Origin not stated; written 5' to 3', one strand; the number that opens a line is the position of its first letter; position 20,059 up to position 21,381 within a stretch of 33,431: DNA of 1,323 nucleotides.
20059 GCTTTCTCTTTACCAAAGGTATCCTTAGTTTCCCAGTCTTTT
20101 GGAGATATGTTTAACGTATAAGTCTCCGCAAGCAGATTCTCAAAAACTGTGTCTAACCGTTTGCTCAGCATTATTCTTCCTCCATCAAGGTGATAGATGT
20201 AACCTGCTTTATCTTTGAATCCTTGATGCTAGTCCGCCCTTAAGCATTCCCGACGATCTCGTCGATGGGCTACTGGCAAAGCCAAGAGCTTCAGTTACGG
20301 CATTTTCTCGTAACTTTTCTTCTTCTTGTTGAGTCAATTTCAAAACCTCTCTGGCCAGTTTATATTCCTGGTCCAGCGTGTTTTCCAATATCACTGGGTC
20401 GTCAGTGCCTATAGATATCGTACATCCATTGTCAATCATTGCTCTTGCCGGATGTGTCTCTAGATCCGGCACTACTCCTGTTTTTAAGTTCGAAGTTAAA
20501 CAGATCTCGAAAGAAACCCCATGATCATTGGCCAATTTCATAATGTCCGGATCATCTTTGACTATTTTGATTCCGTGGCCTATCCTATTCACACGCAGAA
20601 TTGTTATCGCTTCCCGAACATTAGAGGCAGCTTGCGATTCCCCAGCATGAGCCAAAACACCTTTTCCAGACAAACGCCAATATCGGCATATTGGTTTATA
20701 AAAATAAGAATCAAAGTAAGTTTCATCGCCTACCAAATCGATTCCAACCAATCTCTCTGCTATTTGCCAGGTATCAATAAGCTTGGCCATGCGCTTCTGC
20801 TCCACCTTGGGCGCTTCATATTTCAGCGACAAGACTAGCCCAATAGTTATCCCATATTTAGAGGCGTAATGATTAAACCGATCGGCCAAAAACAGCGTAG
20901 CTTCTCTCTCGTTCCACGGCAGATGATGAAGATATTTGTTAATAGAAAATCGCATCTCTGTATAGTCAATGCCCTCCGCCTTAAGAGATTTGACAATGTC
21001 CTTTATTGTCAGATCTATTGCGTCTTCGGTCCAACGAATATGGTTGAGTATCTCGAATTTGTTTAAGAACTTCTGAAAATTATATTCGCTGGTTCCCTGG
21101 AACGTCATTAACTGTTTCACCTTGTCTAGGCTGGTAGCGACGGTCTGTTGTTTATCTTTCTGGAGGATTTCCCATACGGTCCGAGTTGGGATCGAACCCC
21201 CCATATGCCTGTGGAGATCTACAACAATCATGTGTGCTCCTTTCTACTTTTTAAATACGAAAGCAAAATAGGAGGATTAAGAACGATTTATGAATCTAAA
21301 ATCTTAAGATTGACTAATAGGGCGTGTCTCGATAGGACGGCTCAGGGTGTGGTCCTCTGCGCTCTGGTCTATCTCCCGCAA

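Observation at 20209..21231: Adenosine deaminase (Add family) carried by the element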

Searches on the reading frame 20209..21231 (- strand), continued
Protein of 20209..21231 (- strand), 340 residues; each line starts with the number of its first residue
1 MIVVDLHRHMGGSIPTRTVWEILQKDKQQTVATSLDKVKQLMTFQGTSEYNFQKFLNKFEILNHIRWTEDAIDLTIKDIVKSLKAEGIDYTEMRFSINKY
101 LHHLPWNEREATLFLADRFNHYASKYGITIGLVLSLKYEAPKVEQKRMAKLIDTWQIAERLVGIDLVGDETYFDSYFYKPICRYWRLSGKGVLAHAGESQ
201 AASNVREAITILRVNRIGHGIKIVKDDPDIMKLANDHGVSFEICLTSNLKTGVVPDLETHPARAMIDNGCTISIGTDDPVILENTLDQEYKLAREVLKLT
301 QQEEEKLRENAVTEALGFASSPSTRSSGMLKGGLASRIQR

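Call 17: find_encoding_contigs(protein=P0003, flank=10000, max_places=2)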
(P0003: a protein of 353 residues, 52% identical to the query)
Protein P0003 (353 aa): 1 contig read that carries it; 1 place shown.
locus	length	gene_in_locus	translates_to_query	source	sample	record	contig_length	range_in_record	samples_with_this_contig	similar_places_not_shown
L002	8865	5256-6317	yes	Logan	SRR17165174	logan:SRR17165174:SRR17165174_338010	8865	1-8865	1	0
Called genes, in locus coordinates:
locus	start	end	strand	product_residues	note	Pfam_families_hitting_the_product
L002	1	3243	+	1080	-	?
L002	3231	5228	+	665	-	-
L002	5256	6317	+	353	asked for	PF00962:A_deaminase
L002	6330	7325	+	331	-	-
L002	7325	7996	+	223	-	-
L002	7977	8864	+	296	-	?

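Call 21: find_encoding_contigs(protein=P0007, flank=10000, max_places=1)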
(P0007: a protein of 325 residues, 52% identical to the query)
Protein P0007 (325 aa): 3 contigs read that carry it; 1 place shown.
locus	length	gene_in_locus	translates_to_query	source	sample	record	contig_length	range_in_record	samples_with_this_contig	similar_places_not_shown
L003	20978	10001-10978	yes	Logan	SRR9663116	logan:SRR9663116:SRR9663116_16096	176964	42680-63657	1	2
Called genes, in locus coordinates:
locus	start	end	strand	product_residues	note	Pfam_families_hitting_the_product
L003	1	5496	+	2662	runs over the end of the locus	-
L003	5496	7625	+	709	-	-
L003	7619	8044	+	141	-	-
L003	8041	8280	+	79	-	-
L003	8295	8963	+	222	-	PF00081:Sod_Fe_N, PF02777:Sod_Fe_C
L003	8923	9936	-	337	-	-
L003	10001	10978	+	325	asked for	PF00962:A_deaminase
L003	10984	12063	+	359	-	-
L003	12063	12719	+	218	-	-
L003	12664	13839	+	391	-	-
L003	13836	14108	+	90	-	-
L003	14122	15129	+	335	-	PF01370:Epimerase, PF04321:RmlD_sub_bind (weak), PF16363:GDP_Man_Dehyd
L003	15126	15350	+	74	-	-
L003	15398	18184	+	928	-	-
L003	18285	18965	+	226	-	PF03462:PCRF, PF00472:RF-1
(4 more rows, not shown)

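Call 22: find_encoding_contigs(protein=P0098, flank=10000, max_places=1)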
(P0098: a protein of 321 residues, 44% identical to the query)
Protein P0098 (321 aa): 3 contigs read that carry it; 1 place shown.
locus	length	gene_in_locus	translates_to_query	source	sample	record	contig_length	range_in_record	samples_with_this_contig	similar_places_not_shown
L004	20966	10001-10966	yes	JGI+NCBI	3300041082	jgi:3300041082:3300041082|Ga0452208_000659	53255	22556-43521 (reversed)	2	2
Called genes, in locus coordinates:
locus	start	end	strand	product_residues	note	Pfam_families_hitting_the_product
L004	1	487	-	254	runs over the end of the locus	-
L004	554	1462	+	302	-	PF01471:PG_binding_1, PF00413:Peptidase_M10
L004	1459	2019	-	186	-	-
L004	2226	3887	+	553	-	-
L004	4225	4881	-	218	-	PF02562:PhoH, PF13245:AAA_19 (weak), PF13604:AAA_30 (weak), PF20720:nSTAND3 (weak), PF13401:AAA_22 (weak)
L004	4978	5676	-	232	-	PF00149:Metallophos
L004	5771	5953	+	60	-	-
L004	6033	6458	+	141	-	PF00583:Acetyltransf_1 (weak), PF13508:Acetyltransf_7 (weak)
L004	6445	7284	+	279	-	PF06439:3keto-disac_hyd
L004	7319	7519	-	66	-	-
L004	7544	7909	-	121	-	-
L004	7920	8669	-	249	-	-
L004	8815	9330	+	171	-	PF00293:NUDIX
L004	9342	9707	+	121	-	PF02082:Rrf2 (weak)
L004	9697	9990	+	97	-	-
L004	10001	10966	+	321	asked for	PF00962:A_deaminase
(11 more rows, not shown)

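Call 23: find_related_loci(query=window:20209-21231:-, collection=viral_contigs, flank=10000)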
Query window:20209-21231:- (340 aa) in viral_contigs; peptide patterns used: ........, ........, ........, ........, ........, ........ (x = any residue, [..] = any of these).
8 stretches matched a pattern, but none encodes a relative of the query by tblastn (E <= 1e-3).

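Call 25: search_protein_families(library=ncbifam, proteins=[window:20209-21231:-], max_evalue=0.01)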
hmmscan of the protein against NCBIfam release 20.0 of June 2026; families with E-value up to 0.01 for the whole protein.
window:20209-21231:- (340 aa): 11 families
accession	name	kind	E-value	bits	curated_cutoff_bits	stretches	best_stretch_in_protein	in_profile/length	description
TIGR01430.1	aden_deam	equivalog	9.4e-55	185.9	216.55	1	4-315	4-309/323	adenosine deaminase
NF006846.0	PRK09358.1-1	equivalog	1.7e-42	145.7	459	1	3-315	8-316/333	adenosine deaminase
NF006848.0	PRK09358.1-3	equivalog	2.6e-39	135.4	426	1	4-315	7-309/325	adenosine deaminase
NF006854.0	PRK09358.3-1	equivalog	2.5e-37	128.8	530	1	4-316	17-321/344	adenosine deaminase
NF006849.0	PRK09358.1-5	equivalog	9.1e-36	123.6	494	1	5-315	16-323/350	adenosine deaminase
NF006850.0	PRK09358.1-6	equivalog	3.4e-33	114.9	419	1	4-315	11-313/334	adenosine deaminase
NF006847.0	PRK09358.1-2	equivalog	7.3e-31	107.3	412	1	4-315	16-338/364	adenosine deaminase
NF006856.0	PRK09358.3-3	equivalog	3.1e-25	89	510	1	143-314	143-313/316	adenosine deaminase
NF006859.0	PRK09358.3-6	equivalog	3.7e-15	55.9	549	1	192-296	181-285/299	adenosine deaminase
TIGR01431.1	adm_rel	subfamily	6.5e-13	48.3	315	1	47-284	170-418/479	adenosine deaminase-related growth factor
TIGR01429.1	AMP_deaminase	equivalog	0.0023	16.7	726.3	1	189-313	435-560/611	AMP deaminase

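Call 26: search_protein_families(library=padloc, proteins=[window:20209-21231:-], max_evalue=0.01)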
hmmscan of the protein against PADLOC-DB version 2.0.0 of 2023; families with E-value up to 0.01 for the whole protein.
window:20209-21231:- (340 aa): 1 family
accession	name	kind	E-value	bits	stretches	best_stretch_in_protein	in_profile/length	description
PDLC01908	CARF5--CARF_ADA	-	2.4e-28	97.3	1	4-315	261-579/605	-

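Call 27: find_related_loci(query=A1, collection=viral_contigs, flank=10000)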
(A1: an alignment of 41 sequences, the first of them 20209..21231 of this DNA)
Query A1 (340 aa) in viral_contigs; peptide patterns used: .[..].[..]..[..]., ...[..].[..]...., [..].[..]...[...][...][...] (x = any residue, [..] = any of these).
230 stretches matched a pattern; 22 encode a relative of the query (tblastn E <= 1e-3); 22 distinct loci.
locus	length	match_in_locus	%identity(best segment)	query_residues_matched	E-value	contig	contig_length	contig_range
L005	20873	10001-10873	52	4-293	3e-99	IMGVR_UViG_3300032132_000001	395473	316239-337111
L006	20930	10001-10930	42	5-316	4e-81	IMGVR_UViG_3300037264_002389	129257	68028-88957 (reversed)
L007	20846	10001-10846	44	4-290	6e-78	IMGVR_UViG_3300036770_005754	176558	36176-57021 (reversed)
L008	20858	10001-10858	43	5-292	2e-75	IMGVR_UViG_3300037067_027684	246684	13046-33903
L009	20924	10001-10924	41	4-315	2e-75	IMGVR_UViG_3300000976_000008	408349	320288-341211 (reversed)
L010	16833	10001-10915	41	1-311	8e-75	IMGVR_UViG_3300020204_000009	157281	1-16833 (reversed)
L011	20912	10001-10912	41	1-311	2e-74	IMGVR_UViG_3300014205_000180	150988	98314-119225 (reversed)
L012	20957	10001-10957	40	1-322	1e-73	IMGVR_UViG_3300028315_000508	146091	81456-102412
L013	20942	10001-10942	43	4-324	3e-73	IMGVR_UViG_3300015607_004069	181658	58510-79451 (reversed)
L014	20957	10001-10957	40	3-327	2e-73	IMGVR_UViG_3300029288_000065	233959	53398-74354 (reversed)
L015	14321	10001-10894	41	4-311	7e-73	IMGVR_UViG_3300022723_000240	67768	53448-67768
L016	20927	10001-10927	38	4-312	2e-71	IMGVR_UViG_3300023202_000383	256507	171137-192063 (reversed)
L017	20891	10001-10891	41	4-312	7e-71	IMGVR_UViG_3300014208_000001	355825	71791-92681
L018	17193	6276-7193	41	4-315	6e-71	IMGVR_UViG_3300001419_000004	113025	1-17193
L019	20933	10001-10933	41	1-324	8e-71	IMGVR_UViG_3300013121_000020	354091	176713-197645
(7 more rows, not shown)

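Call 39: find_related_loci(query=A1, collection=genome_contigs, flank=6000)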
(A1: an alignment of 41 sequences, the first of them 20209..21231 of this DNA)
Query A1 (340 aa) in genome_contigs; peptide patterns used: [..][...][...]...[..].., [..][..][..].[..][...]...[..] (x = any residue, [..] = any of these).
32 stretches matched a pattern; 2 encode a relative of the query (tblastn E <= 1e-3); 2 distinct loci.
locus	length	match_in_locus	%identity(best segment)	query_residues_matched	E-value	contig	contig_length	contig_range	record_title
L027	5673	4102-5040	42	4-323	4e-76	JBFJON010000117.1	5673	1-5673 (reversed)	MAG: Nitrospirales bacterium isolate Mix_sand18.2022.04.D.2 k141_1929686_length_5673_cov_4.0000, whole genome shotgun se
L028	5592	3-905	39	12-316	3e-68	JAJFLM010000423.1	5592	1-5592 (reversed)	MAG: Deltaproteobacteria bacterium isolate OFTM19 OFTM19_422, whole genome shotgun sequence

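Call 47: search_protein_families(library=pfam, alignment_id=A4, max_evalue=0.0001)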
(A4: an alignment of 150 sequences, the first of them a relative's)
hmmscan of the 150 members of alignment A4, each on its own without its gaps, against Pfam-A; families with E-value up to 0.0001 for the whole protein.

A. member 1, L001:10905-11834:+ (310 aa): 0 families

B. families by the number of members that match (of 150 scanned): 47 families (the first 25 are shown)
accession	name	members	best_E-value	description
PF13649.12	Methyltransf_25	6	2.6e-17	Methyltransferase domain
PF08241.18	Methyltransf_11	6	2.4e-16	Methyltransferase domain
PF16363.11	GDP_Man_Dehyd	5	7.8e-142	GDP-mannose 4,6 dehydratase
PF01370.27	Epimerase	5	1.3e-74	NAD dependent epimerase/dehydratase family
PF13847.12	Methyltransf_31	5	3.6e-16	Methyltransferase domain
PF08242.18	Methyltransf_12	5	7.5e-14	Methyltransferase domain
PF13489.12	Methyltransf_23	5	7e-11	Methyltransferase domain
PF02353.26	CMAS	5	2.1e-09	Mycolic acid cyclopropane synthetase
PF04321.23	RmlD_sub_bind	5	1.3e-07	RmlD substrate binding domain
PF02082.26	Rrf2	5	5.2e-07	Iron-dependent Transcriptional regulator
PF03161.18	LAGLIDADG_2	3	1.1e-22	LAGLIDADG DNA endonuclease family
PF05175.20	MTS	3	3.8e-08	Methyltransferase small domain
PF13384.12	HTH_23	3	2.8e-05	Homeodomain-like domain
PF02223.23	Thymidylate_kin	2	2.3e-24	Thymidylate kinase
PF00534.26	Glycos_transf_1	2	8.2e-14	Glycosyl transferases group 1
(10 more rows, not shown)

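Call 59: predict_structure(alignment_id=A1)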
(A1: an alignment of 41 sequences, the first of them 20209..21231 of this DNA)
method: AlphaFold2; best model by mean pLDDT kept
length: 340 residues; sequences in the alignment: 41
mean_pLDDT: 92.8   pTM: 0.90
mean pLDDT of the five models: 92.8, 92.6, 92.4, 91.7, 91.3
residues with pLDDT >= 90: 301; 70-90: 16; 50-70: 4; < 50: 19
segments of 3 or more residues with pLDDT < 50: 320-334, 337-340
pLDDT, mean of each block of 10 residues (from residue 1): 96 98 93 95 89 90 95 98 98 95 94 98 98 97 96 95 96 98 96 96 98 98 97 98 98 95 98 98 98 98 98 80 44 46
secondary structure, 60 per line:
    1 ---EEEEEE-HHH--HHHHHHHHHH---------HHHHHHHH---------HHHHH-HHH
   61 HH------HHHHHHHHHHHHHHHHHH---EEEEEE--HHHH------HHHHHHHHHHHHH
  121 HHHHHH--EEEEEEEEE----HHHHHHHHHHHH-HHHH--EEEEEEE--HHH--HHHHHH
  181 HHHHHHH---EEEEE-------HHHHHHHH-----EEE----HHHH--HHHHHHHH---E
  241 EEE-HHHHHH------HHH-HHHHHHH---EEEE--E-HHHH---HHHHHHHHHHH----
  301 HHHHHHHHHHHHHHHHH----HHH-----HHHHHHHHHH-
elements in order: E4-9 H16-25 H35-42 H52-56 H58-62 H69-86 E90-95 H98-101 H108-126 E129-137 H142-153 H155-158 E161-167 H175-187 E191-195 H203-210 E216-218 H223-226 H229-236 E240-243 H245-250 H261-267 E271-274 H279-282 H286-296 H301-317 H330-339

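Call 61: fold_search(model_id=the predicted structure, library=pdb)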
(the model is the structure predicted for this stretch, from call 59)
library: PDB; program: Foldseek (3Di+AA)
matches with E <= 10: 1832; with E <= 0.001: 123
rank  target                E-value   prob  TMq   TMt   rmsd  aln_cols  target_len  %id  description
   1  6n91_A                5.1e-22  1.00  0.85  0.86   2.6       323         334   28  Crystal Structure of Adenosine Deaminase from Vibrio cholerae Complexed with Pentostatin (Deoxycoformycin) (released 2018-12-19)
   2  6n9m                  2.7e-20  1.00  0.85  0.87   3.0       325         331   23  Crystal Structure of Adenosine Deaminase from Salmonella typhimurium with Pentostatin (Deoxycoformycin) (released 2019-02-06)
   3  3iar                  7.5e-20  1.00  0.82  0.77   3.1       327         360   24  The crystal structure of human adenosine deaminase (released 2009-08-11)
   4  1add                  1.3e-19  1.00  0.82  0.80   3.1       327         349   23  A PRE-TRANSITION STATE MIMIC OF AN ENZYME: X-RAY STRUCTURE OF ADENOSINE DEAMINASE WITH BOUND 1-DEAZA-ADENOSINE AND ZINC- (released 1994-01-31)
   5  3km8_A                3.4e-19  1.00  0.81  0.79   2.9       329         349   23  Crystal structuore of adenosine deaminase from mus musculus complexed with 9-deazainosine (released 2010-10-20)
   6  1uio                  8.2e-19  1.00  0.82  0.80   2.5       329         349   22  ADENOSINE DEAMINASE (HIS 238 ALA MUTANT) (released 1997-06-24)
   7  1fkw                  1.6e-18  1.00  0.82  0.80   2.4       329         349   22  MURINE ADENOSINE DEAMINASE (D295E) (released 1996-08-01)
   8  1fkx                  3.1e-18  1.00  0.78  0.76   3.5       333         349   23  MURINE ADENOSINE DEAMINASE (D296A) (released 1996-08-01)
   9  3ou8_B                3.4e-18  1.00  0.79  0.85   2.7       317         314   19  The crystal structure of adenosine deaminase from Pseudomonas aeruginosa (released 2010-10-13)
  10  3rys_B                3.4e-18  1.00  0.79  0.82   4.6       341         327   18  The crystal structure of adenine deaminase (AAur1117) from Arthrobacter aurescens (released 2011-05-25)
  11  3t1g                  3.6e-18  1.00  0.81  0.79   2.7       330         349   22  Engineering of organophosphate hydrolase by computational design and directed evolution (released 2012-02-08)
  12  4gxw_A                3.6e-18  1.00  0.82  0.76   3.9       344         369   20  Crystal structure of a cog1816 amidohydrolase (target EFI-505188) from Burkhoderia ambifaria, with bound Zn (released 2012-09-12)
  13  3ou8_A                4.0e-18  1.00  0.80  0.86   2.6       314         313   19  The crystal structure of adenosine deaminase from Pseudomonas aeruginosa (released 2010-10-13)
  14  7rtg_B                9.4e-18  1.00  0.81  0.79   3.2       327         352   25  Crystal Structure of the Human Adenosine Deaminase 1 (released 2022-01-12)
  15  6ii7                  1.1e-17  1.00  0.80  0.77   3.2       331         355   21  Crystal structure of Plasmodium falciparum adenosine deaminase C27Q+L227I mutant co-complexed with Zn ion, hypoxanthine  (released 2019-05-01)
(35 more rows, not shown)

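Call 63: fold_search(model_id=the predicted structure, library=viral)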
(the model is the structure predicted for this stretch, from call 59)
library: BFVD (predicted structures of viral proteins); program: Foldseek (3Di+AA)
matches with E <= 10: 1066; with E <= 0.001: 2
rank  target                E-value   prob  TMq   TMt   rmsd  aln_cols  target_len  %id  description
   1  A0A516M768            7.1e-07  1.00  0.56  0.61   4.0       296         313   15  (no name in the UniProt tables at hand)
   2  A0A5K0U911            6.6e-05  1.00  0.47  0.44   8.1       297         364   13  Uncharacterized protein [Yasminevirus sp. GU-2018]
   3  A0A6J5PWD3            1.2e-03  1.00  0.38  0.40   7.2       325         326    7  Glycoside hydrolase family 5 domain-containing protein [uncultured Caudovirales phage]
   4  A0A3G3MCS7            3.1e-03  1.00  0.35  0.42  11.4       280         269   14  Peptidase [Escherichia phage OLB35]
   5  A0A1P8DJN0            4.1e-03  0.99  0.30  0.18   7.6       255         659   10  (no name in the UniProt tables at hand)
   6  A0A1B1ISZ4            5.0e-03  0.98  0.37  0.29  15.2       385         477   10  (no name in the UniProt tables at hand)
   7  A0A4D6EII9            5.8e-03  1.00  0.47  0.37   6.0       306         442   11  Metallo-dependent hydrolase domain containing protein [Pandoravirus celtis]
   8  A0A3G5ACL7            6.1e-03  0.97  0.31  0.24   9.4       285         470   12  Carbohydrate binding domain-containing protein [Hyperionvirus sp.]
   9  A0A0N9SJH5            7.5e-03  0.98  0.35  0.17   8.9       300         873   11  Glycoside hydrolase family 5 domain-containing protein [Pseudomonas phage POR1]
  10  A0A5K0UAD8            7.9e-03  0.75  0.26  0.23  17.4       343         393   12  Apurinic endonuclease [Yasminevirus sp. GU-2018]
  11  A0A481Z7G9            8.3e-03  0.98  0.36  0.40  10.7       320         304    8  Methylenetetrahydrofolate reductase [Pithovirus LCPAC304]
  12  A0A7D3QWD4            8.7e-03  0.99  0.38  0.27   7.0       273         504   12  3-deoxy-8-phosphooctulonate synthase [Fadolivirus FV1/VV64]
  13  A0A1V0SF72            9.6e-03  0.97  0.33  0.18   9.4       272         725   12  Aldo/keto reductase [Hokovirus HKV1]
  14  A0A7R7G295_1          1.1e-02  0.96  0.33  0.15  14.7       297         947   11  (no name in the UniProt tables at hand)
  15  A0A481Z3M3            1.2e-02  0.84  0.29  0.34   8.8       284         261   11  AP (Apurinic) endonuclease family 2 [Pithovirus LCPAC103]
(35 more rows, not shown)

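Call 77: get_annotated_region(hit=H7, flank=4000)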
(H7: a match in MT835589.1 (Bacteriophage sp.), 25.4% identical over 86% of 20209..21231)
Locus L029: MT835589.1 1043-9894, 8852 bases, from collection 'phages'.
description: UNVERIFIED: Bacteriophage sp. clone scaffold_248 genomic sequence.
organism: Bacteriophage sp. (NCBI taxid 38018)
taxonomy: Viruses
host: -; source: human fecal samples; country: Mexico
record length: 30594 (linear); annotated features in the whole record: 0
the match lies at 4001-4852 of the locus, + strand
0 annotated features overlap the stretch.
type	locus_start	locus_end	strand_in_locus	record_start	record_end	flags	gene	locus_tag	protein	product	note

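Call 78: get_annotated_region(hit=H4, flank=4000)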
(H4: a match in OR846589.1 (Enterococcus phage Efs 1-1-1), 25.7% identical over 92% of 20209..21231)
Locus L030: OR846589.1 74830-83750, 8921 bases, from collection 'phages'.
description: UNVERIFIED_ORG: Enterococcus phage Efs 1-1-1 clone NODE_3_length_139177_cov_10.328095 genomic sequence.
organism: Enterococcus phage Efs 1-1-1 (NCBI taxid 3113827)
taxonomy: Viruses
host: Enterococcus faecalis; source: wastewater; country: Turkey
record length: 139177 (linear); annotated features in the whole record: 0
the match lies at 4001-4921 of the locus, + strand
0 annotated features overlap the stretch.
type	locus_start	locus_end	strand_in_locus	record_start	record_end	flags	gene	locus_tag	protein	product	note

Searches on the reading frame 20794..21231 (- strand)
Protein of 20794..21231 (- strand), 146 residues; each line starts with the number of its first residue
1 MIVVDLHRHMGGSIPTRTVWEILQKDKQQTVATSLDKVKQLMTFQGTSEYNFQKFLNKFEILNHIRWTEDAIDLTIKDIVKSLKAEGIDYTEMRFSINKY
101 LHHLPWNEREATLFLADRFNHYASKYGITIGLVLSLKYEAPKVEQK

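Call 99: search_solved_structures(query=A7, max_evalue=10, show_alignments=0)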
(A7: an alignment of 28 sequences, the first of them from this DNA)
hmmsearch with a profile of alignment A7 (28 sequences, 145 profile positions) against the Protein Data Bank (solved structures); distinct sequences matched with E-value up to 10: 39.
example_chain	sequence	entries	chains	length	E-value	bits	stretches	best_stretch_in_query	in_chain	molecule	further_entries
8qch_A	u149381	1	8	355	1.3e-09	41.5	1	2-130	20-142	Adenosine deaminase-like protein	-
1uip_A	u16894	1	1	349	4.1e-08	36.6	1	2-135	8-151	ADENOSINE DEAMINASE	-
1fkw_A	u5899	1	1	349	4.5e-08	36.5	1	2-135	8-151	ADENOSINE DEAMINASE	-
1a4l_A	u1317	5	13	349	4.5e-08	36.5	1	2-135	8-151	ADENOSINE DEAMINASE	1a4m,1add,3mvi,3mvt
1fkx_A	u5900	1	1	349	4.6e-08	36.5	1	2-135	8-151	ADENOSINE DEAMINASE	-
1uio_A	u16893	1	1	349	4.6e-08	36.5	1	2-135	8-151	ADENOSINE DEAMINASE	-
2ada_A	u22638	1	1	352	4.7e-08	36.4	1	2-135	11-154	ADENOSINE DEAMINASE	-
3km8_A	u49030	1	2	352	4.8e-08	36.4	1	2-135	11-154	Adenosine deaminase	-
1ndv_A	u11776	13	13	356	8.8e-08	35.6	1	2-135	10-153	Adenosine deaminase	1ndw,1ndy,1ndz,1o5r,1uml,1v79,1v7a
1krm_A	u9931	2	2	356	3e-07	33.8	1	2-135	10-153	adenosine deaminase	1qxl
1w1i_E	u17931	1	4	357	3.1e-07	33.8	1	2-135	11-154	ADENOSINE DEAMINASE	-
2bgn_E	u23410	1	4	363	3.2e-07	33.7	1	2-135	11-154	ADENOSINE DEAMINASE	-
9vlv_A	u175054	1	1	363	3.5e-07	33.6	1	2-135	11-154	Adenosine deaminase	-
6n91_A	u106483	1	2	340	3.1e-06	30.6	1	2-132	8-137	Adenosine deaminase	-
6j23_A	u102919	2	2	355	6.2e-06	29.6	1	2-120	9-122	Adenosine/AMP deaminase family protein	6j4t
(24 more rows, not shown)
